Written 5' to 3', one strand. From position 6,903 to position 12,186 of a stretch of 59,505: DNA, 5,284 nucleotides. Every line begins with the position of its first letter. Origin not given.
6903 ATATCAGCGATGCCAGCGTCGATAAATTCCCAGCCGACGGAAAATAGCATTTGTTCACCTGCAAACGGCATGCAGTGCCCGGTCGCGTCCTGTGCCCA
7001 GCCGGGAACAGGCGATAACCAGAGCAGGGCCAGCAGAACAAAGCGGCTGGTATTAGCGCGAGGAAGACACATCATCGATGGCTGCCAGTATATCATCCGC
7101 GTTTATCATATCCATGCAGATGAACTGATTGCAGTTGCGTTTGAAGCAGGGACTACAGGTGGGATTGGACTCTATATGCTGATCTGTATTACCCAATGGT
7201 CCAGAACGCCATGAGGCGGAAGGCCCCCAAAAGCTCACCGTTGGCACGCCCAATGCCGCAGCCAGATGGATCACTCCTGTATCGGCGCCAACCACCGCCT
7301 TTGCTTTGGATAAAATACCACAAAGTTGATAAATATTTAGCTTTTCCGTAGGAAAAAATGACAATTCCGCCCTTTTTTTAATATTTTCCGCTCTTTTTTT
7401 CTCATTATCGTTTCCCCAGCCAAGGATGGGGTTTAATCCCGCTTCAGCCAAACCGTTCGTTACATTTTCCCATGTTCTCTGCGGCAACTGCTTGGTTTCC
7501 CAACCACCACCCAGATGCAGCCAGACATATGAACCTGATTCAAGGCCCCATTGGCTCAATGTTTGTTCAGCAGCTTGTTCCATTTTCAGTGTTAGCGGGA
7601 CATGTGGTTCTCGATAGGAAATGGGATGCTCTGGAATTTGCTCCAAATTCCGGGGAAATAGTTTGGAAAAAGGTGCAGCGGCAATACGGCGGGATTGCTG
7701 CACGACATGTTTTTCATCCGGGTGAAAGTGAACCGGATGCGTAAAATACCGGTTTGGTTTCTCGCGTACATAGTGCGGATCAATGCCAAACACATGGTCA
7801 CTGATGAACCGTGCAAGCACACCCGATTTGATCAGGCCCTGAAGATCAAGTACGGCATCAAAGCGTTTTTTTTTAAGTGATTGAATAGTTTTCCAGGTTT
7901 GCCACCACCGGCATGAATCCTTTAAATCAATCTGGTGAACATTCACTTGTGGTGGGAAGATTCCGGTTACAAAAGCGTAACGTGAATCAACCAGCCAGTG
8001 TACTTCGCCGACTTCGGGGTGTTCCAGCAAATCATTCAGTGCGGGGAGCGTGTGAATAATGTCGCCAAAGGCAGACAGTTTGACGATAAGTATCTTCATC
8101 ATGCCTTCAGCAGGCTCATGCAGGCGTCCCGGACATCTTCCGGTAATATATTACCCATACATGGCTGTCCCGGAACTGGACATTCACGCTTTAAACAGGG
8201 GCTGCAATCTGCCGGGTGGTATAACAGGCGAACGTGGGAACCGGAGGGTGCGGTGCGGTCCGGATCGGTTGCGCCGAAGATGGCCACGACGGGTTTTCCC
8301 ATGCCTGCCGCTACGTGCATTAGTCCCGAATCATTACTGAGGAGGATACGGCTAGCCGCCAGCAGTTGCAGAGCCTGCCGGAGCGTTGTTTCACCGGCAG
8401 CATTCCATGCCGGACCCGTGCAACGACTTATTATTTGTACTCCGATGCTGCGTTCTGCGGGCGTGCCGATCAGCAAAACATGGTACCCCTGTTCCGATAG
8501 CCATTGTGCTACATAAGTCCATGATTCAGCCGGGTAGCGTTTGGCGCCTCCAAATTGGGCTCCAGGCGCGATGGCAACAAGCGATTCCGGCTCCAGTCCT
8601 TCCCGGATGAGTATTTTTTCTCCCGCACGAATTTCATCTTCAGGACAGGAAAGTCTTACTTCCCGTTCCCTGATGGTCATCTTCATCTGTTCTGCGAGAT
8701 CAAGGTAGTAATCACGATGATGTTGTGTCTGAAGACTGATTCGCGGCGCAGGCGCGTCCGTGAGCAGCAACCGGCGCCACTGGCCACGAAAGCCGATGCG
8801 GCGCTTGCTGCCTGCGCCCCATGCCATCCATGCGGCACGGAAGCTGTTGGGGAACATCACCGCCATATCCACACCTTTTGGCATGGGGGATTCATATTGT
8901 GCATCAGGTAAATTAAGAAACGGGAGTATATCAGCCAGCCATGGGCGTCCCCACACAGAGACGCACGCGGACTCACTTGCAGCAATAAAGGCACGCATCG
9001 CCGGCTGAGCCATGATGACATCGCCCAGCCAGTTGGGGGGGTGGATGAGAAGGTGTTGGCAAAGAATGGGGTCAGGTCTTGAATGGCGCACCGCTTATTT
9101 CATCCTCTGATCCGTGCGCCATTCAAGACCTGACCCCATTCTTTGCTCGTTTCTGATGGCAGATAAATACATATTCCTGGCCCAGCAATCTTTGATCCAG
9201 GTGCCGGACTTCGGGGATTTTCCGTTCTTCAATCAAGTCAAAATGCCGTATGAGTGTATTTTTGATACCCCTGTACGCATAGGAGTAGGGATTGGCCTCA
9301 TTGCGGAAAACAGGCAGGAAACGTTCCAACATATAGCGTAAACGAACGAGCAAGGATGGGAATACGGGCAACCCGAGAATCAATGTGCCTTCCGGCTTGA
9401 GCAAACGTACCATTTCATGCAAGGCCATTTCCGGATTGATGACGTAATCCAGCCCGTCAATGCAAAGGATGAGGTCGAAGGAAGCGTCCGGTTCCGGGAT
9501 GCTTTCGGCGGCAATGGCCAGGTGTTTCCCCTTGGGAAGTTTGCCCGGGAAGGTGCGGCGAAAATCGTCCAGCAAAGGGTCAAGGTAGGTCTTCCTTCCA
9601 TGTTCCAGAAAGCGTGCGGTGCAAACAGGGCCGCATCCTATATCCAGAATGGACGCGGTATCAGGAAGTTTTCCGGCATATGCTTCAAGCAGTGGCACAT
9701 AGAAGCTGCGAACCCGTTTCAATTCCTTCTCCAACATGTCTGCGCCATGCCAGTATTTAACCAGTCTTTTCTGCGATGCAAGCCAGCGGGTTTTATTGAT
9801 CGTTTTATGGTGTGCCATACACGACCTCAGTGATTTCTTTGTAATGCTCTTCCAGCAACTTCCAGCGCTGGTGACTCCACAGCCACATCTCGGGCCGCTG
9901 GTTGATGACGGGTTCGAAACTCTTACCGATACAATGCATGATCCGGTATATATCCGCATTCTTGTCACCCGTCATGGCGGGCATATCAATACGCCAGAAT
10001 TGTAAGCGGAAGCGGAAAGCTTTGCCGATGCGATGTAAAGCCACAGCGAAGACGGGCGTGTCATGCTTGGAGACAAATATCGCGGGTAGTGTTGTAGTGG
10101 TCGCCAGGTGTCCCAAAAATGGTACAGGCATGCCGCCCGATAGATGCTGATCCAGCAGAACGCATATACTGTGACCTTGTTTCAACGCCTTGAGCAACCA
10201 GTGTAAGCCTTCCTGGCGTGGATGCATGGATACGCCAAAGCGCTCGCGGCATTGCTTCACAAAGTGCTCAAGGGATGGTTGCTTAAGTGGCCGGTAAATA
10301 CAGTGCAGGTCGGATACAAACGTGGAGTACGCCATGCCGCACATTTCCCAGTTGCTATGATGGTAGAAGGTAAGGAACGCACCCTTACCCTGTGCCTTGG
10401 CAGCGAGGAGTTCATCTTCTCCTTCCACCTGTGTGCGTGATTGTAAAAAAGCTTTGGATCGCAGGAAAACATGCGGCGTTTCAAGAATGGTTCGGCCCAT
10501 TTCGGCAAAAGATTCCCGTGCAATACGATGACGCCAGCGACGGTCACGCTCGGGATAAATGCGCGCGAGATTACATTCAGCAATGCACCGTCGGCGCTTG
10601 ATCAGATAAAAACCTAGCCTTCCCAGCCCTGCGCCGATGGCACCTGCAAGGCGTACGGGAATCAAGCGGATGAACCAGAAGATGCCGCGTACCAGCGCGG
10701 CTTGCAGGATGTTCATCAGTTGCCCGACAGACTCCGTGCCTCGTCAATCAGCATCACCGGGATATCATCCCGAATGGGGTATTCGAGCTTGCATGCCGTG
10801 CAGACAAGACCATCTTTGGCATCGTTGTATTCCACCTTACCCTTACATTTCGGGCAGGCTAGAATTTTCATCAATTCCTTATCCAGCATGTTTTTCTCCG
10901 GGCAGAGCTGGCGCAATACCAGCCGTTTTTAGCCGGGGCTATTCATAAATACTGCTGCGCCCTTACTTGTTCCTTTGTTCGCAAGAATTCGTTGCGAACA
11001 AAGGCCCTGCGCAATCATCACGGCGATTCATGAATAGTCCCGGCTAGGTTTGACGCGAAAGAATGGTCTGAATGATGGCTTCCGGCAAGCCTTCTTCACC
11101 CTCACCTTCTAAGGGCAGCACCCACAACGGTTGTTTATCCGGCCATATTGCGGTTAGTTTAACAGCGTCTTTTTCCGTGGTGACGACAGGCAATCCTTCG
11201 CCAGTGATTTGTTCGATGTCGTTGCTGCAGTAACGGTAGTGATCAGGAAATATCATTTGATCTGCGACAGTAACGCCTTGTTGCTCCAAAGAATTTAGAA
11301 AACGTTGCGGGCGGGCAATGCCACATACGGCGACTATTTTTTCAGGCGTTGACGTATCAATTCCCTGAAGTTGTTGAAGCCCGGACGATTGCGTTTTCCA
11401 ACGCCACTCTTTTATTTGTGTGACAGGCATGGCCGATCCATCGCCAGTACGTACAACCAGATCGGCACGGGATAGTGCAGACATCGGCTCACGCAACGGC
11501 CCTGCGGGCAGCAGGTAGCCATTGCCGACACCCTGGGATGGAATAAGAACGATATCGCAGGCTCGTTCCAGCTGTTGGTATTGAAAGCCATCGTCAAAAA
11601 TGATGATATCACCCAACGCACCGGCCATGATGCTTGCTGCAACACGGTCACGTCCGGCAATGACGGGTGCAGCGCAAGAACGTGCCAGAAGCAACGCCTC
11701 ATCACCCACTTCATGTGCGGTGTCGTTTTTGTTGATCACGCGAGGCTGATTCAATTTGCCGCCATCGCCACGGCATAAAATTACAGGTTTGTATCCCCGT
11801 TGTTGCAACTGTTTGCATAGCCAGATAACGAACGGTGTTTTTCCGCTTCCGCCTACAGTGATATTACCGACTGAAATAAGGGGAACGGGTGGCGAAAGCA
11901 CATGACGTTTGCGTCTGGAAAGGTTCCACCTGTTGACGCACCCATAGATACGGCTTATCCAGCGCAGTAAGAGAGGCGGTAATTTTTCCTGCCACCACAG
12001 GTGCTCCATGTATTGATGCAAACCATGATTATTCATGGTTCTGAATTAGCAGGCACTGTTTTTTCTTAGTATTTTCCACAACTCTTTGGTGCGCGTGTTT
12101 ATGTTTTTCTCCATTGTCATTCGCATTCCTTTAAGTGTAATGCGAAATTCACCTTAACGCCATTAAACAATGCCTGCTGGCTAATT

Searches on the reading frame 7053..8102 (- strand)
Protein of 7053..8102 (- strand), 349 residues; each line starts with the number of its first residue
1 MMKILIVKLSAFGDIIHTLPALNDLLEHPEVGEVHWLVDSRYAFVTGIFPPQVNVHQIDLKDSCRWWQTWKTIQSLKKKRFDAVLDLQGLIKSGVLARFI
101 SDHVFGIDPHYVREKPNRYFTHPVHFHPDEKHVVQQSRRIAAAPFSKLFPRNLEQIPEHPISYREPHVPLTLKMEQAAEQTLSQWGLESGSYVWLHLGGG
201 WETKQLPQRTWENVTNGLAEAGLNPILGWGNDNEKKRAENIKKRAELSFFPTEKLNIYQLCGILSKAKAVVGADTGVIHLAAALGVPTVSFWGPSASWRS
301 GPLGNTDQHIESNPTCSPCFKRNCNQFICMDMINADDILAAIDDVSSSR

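Call 26: search_protein_families(library=pfam, proteins=[window:7053-8102:-], max_evalue=0.00001)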
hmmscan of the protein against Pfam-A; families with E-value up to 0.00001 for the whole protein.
window:7053-8102:- (349 aa): 1 family
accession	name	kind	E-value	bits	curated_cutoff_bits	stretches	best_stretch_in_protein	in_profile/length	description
PF01075.23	Glyco_transf_9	-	2.2e-34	119.3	22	1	70-325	2-242/247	Glycosyltransferase family 9 (heptosyltransferase)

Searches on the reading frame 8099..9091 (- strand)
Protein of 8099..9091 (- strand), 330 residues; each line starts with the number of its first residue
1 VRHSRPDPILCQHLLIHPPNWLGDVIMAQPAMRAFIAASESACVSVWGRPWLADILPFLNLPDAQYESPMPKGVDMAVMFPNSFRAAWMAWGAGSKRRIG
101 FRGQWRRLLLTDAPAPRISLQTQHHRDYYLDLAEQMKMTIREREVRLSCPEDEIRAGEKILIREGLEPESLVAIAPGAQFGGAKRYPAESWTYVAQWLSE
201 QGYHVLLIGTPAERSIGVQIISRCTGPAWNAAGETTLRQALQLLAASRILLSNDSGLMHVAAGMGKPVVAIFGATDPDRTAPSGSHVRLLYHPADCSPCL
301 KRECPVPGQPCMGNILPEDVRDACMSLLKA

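Call 26: search_protein_families(library=pfam, proteins=[window:8099-9091:-], max_evalue=0.00001)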
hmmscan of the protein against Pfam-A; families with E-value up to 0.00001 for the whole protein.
window:8099-9091:- (330 aa): 1 family
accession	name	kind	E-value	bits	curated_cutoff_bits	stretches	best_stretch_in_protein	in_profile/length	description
PF01075.23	Glyco_transf_9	-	2.7e-41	142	22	1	74-306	13-243/247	Glycosyltransferase family 9 (heptosyltransferase)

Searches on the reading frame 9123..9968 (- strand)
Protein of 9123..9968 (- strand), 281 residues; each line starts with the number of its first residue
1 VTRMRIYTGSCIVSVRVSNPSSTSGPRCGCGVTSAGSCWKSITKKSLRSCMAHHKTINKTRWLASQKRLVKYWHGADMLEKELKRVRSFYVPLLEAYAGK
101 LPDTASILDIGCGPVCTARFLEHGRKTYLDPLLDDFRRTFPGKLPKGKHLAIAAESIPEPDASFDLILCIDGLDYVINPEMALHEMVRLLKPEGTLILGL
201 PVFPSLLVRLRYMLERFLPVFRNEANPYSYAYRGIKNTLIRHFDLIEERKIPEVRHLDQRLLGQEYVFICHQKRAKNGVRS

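Call 26: search_protein_families(library=pfam, proteins=[window:9123-9968:-], max_evalue=0.00001)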
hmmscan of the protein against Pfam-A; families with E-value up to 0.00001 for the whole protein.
window:9123-9968:- (281 aa): 5 families
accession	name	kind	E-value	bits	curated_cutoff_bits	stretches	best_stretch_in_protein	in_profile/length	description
PF08241.18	Methyltransf_11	-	2.8e-12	47.5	21.2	1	108-198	1-95/95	Methyltransferase domain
PF13489.12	Methyltransf_23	-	7.2e-10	39.3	27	1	85-201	4-119/164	Methyltransferase domain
PF13649.12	Methyltransf_25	-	2.2e-08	35.1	27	1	107-194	1-97/97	Methyltransferase domain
PF13847.12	Methyltransf_31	-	2.3e-06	27.8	27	0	155-202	64-113/145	Methyltransferase domain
PF08242.18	Methyltransf_12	-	8e-06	26.9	30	0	108-196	1-98/98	Methyltransferase domain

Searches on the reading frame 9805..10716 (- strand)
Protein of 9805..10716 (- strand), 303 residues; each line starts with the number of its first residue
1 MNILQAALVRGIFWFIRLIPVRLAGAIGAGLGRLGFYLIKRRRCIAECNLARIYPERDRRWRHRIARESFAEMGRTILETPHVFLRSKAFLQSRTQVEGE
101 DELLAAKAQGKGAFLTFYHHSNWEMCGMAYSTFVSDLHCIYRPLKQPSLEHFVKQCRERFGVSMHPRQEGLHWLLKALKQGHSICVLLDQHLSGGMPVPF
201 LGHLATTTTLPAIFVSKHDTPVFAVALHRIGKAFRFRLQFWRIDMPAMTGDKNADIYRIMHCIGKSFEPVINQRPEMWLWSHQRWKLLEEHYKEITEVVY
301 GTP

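Call 26: search_protein_families(library=pfam, proteins=[window:9805-10716:-], max_evalue=0.00001)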
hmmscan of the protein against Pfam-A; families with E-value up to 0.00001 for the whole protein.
window:9805-10716:- (303 aa): 1 family
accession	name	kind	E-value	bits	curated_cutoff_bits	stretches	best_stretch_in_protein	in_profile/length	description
PF03279.18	Lip_A_acyltrans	-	3.8e-58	197.4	22.3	1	8-286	18-294/295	Bacterial lipid A biosynthesis acyltransferase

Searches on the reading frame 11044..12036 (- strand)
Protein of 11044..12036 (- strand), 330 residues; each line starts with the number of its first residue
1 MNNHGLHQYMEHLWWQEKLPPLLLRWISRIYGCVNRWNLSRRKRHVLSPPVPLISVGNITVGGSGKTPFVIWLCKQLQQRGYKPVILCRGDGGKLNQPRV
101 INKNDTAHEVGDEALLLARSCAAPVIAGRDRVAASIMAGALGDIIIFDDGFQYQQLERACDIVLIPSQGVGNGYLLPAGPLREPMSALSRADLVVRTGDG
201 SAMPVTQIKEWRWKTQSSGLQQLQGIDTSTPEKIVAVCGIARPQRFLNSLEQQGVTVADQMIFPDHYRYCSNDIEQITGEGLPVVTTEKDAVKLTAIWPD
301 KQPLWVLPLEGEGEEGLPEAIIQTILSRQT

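Call 26: search_protein_families(library=pfam, proteins=[window:11044-12036:-], max_evalue=0.00001)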
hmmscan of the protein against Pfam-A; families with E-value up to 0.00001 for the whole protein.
window:11044-12036:- (330 aa): 1 family
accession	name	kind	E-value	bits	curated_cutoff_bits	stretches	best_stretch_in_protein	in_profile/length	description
PF02606.20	LpxK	-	3.6e-84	283.1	27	1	23-323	4-325/328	Tetraacyldisaccharide-1-P 4'-kinase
